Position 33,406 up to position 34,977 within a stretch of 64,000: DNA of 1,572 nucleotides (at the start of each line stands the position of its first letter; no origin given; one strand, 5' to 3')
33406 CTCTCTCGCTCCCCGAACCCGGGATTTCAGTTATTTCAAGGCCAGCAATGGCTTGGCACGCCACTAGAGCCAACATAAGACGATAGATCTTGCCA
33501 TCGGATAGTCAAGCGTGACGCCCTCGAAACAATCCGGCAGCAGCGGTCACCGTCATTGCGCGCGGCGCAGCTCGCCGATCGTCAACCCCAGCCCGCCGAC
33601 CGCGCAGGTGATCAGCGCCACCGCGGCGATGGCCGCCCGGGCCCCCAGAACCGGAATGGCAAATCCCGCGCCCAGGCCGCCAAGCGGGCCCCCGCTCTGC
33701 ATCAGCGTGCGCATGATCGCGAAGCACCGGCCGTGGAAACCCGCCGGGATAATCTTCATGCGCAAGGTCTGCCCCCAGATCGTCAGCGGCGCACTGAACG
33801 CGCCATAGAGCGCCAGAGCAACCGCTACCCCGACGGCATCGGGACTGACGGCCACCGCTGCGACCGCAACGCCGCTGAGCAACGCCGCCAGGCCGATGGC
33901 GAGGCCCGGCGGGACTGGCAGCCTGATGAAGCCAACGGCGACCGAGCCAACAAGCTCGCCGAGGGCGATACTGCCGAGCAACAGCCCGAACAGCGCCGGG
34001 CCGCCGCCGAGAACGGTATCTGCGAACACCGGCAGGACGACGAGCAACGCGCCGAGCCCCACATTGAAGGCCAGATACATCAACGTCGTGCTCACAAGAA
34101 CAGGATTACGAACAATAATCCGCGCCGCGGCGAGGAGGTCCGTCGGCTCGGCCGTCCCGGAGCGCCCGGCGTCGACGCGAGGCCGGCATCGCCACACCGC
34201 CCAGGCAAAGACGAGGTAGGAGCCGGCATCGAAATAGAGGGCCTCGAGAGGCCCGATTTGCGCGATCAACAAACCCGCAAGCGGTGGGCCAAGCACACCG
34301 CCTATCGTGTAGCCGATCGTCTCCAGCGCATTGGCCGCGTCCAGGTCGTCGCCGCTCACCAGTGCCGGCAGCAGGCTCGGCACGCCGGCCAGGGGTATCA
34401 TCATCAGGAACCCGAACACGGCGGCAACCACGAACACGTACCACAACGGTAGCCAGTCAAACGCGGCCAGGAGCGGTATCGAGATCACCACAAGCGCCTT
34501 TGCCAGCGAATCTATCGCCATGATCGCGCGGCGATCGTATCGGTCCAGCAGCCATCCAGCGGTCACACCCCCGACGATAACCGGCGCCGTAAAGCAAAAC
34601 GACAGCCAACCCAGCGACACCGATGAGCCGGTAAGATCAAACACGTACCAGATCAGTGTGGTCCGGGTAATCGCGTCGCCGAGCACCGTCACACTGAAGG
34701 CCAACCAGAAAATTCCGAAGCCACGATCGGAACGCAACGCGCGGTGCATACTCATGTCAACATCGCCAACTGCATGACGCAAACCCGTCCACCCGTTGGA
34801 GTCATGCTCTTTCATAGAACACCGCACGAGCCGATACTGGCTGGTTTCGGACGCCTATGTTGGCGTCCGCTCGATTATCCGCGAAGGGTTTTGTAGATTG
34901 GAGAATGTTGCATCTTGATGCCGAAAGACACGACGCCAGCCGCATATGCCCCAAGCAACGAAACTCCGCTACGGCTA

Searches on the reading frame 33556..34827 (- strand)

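Call 89: search_protein_families(library=pfam, max_evalue=0.0001, proteins=[window:33556-34827:-])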
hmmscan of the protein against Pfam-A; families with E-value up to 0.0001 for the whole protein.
window:33556-34827:- (424 aa): 2 families
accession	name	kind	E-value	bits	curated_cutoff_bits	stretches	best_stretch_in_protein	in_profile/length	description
PF07690.21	MFS_1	-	8.9e-28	97.6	33.4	1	41-383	2-346/347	Major Facilitator Superfamily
PF05977.19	MFS_3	-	1.8e-27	96.4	27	1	36-406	11-384/524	Transmembrane secretion effector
